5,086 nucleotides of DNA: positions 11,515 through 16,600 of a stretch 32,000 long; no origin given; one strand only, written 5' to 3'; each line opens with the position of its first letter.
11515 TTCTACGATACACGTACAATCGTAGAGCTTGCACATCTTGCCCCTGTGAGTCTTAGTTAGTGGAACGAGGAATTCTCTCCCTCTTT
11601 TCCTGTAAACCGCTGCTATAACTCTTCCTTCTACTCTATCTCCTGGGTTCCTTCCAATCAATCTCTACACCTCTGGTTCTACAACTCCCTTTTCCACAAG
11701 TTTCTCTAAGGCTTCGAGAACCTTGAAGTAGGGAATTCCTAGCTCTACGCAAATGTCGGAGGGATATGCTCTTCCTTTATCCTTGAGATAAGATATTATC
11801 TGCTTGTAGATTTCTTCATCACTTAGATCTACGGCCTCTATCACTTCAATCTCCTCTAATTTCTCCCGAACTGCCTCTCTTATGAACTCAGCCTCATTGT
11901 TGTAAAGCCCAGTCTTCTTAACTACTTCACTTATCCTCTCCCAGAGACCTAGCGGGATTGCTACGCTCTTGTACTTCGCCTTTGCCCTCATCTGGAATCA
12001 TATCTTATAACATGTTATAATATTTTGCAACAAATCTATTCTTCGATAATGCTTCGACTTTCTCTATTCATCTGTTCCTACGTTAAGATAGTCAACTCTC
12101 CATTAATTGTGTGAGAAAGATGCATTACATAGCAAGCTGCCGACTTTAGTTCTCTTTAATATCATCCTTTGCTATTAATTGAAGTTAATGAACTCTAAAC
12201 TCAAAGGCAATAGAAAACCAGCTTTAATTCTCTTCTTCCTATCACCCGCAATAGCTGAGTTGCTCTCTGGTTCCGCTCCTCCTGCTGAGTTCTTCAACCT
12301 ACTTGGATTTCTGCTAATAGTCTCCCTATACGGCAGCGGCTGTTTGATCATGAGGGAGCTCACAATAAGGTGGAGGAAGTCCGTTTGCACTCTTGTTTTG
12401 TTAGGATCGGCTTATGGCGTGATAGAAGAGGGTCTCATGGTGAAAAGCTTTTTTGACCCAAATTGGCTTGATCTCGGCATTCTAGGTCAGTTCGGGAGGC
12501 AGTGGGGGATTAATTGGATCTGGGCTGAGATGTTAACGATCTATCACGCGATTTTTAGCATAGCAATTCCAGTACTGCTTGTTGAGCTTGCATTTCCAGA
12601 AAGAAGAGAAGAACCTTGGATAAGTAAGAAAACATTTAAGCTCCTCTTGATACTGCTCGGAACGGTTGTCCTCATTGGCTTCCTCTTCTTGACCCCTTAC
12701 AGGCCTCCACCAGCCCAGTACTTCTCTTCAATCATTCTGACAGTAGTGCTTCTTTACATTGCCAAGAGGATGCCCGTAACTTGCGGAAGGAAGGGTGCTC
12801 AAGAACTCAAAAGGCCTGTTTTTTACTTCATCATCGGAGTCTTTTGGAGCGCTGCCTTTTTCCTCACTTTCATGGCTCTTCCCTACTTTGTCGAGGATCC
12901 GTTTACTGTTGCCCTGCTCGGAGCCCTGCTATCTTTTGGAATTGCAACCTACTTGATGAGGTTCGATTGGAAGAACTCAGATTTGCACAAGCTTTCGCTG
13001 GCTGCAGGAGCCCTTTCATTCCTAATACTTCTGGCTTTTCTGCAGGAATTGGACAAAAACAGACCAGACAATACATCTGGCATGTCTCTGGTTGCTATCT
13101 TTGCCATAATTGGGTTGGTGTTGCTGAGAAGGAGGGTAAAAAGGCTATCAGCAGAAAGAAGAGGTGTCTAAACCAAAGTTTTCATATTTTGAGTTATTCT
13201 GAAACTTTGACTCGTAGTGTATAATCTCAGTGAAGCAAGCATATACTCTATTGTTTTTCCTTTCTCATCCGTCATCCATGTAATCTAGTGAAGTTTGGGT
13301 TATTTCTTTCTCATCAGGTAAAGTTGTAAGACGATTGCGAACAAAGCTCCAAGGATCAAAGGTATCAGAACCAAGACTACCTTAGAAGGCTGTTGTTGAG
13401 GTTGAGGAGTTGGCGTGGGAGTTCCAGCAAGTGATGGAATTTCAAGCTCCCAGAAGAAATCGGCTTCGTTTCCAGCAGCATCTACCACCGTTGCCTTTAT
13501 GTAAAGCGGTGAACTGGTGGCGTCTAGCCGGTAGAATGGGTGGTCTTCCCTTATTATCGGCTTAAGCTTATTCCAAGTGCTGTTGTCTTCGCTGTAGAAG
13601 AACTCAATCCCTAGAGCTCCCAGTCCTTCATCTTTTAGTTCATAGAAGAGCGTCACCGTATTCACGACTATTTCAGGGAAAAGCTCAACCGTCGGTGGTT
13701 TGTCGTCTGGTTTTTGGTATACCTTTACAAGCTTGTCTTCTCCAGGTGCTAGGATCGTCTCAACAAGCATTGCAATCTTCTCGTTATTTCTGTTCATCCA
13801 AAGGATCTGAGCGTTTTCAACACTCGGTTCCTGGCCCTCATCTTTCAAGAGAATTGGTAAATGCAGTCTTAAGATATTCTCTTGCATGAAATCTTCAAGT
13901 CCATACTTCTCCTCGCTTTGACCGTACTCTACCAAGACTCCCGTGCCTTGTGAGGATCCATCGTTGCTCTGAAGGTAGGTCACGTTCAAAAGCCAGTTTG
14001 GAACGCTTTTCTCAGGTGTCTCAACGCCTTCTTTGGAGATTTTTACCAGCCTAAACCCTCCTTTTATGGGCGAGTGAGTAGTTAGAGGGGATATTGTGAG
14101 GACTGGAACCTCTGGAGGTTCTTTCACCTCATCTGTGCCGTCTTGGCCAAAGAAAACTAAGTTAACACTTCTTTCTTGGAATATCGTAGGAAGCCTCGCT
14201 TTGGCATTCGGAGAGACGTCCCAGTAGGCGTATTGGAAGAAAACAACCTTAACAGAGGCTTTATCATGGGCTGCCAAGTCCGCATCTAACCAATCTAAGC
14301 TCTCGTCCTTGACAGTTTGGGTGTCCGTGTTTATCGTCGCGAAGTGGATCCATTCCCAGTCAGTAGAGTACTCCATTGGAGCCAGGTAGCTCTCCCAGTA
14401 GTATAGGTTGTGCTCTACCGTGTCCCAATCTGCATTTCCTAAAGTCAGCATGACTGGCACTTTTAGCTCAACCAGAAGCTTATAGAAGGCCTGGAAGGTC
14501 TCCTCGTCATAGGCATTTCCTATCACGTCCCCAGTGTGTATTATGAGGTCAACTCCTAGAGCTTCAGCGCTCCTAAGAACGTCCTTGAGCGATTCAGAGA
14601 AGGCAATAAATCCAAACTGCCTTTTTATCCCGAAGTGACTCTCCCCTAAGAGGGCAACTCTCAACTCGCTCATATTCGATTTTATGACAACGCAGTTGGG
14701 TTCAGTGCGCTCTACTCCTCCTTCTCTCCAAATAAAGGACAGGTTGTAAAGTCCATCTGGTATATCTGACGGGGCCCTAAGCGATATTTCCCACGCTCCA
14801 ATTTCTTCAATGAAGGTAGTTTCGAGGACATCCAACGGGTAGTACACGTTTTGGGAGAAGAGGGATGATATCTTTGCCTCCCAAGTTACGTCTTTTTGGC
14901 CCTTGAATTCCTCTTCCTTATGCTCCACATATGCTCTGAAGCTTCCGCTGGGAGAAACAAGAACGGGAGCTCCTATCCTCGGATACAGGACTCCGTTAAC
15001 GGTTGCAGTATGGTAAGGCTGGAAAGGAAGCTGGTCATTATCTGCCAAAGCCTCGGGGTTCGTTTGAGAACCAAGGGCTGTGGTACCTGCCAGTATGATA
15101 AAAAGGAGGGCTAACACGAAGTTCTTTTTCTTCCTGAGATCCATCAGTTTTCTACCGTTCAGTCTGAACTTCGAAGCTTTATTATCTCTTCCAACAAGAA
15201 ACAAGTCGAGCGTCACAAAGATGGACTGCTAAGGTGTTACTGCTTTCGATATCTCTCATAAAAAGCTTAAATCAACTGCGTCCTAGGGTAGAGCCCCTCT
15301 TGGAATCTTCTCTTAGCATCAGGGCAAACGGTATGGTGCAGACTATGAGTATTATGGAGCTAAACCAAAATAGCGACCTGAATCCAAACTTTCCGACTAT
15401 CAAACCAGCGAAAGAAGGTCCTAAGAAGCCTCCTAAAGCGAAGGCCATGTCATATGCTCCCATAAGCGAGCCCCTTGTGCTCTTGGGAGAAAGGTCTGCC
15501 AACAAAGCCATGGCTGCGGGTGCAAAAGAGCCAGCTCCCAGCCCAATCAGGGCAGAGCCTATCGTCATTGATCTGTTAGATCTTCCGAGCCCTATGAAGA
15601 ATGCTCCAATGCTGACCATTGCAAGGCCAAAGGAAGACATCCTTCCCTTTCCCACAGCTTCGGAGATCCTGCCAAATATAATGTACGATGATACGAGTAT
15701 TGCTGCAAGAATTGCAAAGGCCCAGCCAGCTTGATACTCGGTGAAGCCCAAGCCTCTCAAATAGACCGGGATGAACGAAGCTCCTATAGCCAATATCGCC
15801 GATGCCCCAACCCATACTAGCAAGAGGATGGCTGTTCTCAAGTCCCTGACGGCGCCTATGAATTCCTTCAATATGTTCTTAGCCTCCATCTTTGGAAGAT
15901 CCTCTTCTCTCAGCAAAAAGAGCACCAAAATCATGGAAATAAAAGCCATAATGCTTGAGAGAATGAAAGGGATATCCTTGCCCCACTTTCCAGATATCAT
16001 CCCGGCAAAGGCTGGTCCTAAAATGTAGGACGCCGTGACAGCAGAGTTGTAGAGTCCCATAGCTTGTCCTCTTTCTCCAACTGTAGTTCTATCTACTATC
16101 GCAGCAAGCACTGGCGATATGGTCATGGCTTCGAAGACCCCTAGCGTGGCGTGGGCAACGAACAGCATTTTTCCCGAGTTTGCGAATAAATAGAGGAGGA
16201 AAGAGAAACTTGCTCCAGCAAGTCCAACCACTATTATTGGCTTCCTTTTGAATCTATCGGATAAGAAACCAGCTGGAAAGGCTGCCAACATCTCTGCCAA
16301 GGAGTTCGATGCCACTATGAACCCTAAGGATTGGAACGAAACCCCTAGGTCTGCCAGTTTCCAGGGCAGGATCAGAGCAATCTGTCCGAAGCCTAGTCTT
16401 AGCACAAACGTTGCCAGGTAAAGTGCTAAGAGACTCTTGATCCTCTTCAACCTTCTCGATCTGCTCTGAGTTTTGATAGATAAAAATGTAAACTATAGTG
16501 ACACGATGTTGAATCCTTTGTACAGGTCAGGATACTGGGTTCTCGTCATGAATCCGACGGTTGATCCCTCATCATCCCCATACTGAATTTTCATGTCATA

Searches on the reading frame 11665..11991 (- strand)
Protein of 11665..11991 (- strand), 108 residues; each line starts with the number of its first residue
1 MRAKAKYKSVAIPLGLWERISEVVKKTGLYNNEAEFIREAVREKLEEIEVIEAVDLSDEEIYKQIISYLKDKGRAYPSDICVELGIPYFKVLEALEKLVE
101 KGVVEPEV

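Call 9: search_protein_families(library=pfam, proteins=[window:11665-11991:-], max_evalue=0.05)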
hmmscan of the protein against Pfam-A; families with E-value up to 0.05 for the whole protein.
window:11665-11991:- (108 aa): 13 families
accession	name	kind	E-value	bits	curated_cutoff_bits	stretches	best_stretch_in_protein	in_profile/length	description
PF01978.25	TrmB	-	1e-05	25.7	25.6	1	72-106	20-54/68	Sugar-specific transcriptional regulator TrmB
PF13412.12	HTH_24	-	0.0003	20.7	21.9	1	63-105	6-48/48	Winged helix-turn-helix DNA-binding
PF01402.27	RHH_1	-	0.001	19.4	20.5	1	9-47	3-39/39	Ribbon-helix-helix protein, copG family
PF10007.15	DUF2250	-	0.0015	19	24.4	1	56-105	4-53/93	Uncharacterized protein conserved in archaea (DUF2250)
PF04157.22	EAP30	-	0.0025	18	26.8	1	46-104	154-215/219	EAP30/Vps36 family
PF24270.1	HTH_Cmi2_C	-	0.0037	17.9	27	1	43-105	55-119/125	Cmi2, C-terminal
PF13463.12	HTH_27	-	0.0089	16.7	22.2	1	78-105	22-49/68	Winged helix DNA-binding domain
PF07736.16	CM_1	-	0.014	16.2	27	1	29-101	10-80/116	Chorismate mutase type I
PF09012.17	FeoC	-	0.02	15.4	21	1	63-106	3-46/69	FeoC like transcriptional regulator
PF17723.7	RHH_8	-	0.023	15.2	25.4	1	24-48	21-45/119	Ribbon-Helix-Helix transcriptional regulator family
PF22798.2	DUF5817_CT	-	0.027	14.8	29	0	83-104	24-45/54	DUF5817, C-terminal domain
PF01022.26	HTH_5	-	0.032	14.5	22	0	64-105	6-46/47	Bacterial regulatory protein, arsR family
PF21476.4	PF0610-like_N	-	0.04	14.6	33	0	63-97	4-37/50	PF0610-like, N-terminal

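Call 10: search_protein_families(library=phrogs, proteins=[window:11665-11991:-], max_evalue=0.05)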
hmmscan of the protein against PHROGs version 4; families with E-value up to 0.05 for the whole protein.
window:11665-11991:- (108 aa): 4 families
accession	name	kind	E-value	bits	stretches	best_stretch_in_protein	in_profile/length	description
phrog_142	-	moron, auxiliary metabolic gene and host takeover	6.9e-05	23.9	1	58-104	10-56/116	Ren-like exclusion protein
phrog_38461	-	unknown function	0.00018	22.4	1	3-48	6-52/55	-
phrog_1463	-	unknown function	0.012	17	1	25-49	72-96/138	-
phrog_1687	-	transcription regulation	0.025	15.6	1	58-105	64-111/162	MarR family transcrition regulator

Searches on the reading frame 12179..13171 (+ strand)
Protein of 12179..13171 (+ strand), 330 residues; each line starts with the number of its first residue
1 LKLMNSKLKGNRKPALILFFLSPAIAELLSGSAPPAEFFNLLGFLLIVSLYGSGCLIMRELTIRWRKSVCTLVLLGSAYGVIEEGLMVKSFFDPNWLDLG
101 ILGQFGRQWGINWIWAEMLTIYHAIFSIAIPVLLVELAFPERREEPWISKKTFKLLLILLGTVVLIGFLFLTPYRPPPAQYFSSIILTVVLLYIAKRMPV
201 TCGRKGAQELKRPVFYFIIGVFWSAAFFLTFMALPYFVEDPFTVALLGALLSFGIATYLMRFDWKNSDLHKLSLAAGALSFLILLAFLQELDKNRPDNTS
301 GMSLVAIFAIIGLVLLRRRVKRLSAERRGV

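Call 9: search_protein_families(library=pfam, proteins=[window:12179-13171:+], max_evalue=0.05)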
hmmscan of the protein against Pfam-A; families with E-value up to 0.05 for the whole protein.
window:12179-13171:+ (330 aa): 0 families

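Call 119: find_encoding_contigs(protein=window:12188-13171:+, flank=10000, max_places=6)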
Protein window:12188-13171:+ (327 aa): no gene with exactly this product is on record in the collection.

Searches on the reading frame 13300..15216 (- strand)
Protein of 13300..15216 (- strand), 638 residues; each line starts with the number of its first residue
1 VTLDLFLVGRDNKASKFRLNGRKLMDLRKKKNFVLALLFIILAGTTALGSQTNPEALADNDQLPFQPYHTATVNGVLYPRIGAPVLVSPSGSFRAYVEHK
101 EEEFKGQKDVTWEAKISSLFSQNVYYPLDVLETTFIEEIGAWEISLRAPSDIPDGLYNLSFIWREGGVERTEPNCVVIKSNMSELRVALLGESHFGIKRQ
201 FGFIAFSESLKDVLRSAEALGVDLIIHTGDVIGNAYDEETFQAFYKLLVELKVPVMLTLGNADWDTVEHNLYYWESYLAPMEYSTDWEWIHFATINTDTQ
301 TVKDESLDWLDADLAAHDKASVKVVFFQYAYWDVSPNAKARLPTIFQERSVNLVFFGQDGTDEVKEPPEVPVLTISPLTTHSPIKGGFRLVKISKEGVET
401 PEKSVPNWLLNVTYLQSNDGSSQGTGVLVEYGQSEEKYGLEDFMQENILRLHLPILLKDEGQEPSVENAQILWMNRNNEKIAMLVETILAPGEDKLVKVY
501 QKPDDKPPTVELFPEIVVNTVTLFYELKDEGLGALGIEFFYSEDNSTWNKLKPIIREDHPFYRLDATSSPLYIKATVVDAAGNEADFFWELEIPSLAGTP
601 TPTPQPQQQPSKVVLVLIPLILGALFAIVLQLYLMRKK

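Call 116: search_protein_families(library=pfam, proteins=[window:13300-15216:-], max_evalue=0.01)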
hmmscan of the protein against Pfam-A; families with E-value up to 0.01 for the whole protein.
window:13300-15216:- (638 aa): 1 family
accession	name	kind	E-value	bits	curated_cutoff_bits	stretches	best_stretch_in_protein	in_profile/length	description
PF00149.33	Metallophos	-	1.8e-09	38.7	21.5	1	186-357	2-186/191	Calcineurin-like phosphoesterase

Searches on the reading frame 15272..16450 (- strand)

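Call 116: search_protein_families(library=pfam, proteins=[window:15272-16450:-], max_evalue=0.01)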
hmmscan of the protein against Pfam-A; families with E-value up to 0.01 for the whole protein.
window:15272-16450:- (392 aa): 5 families
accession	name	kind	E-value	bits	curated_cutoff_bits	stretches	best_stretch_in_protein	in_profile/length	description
PF07690.21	MFS_1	-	2.5e-64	217.8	33.4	2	10-287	1-286/347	Major Facilitator Superfamily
PF12832.13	MFS_1_like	-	1.6e-13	50.9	25.2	2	186-362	186-372/373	MFS_1 like family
PF00083.30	Sugar_tr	-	2.6e-12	46.8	22.3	2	239-373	46-186/452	Sugar (and other) transporter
PF05977.19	MFS_3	-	2.3e-05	23.5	27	1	9-203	14-213/524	Transmembrane secretion effector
PF03209.21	PUCC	-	0.0094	15.4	21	0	237-349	246-357/401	PUCC protein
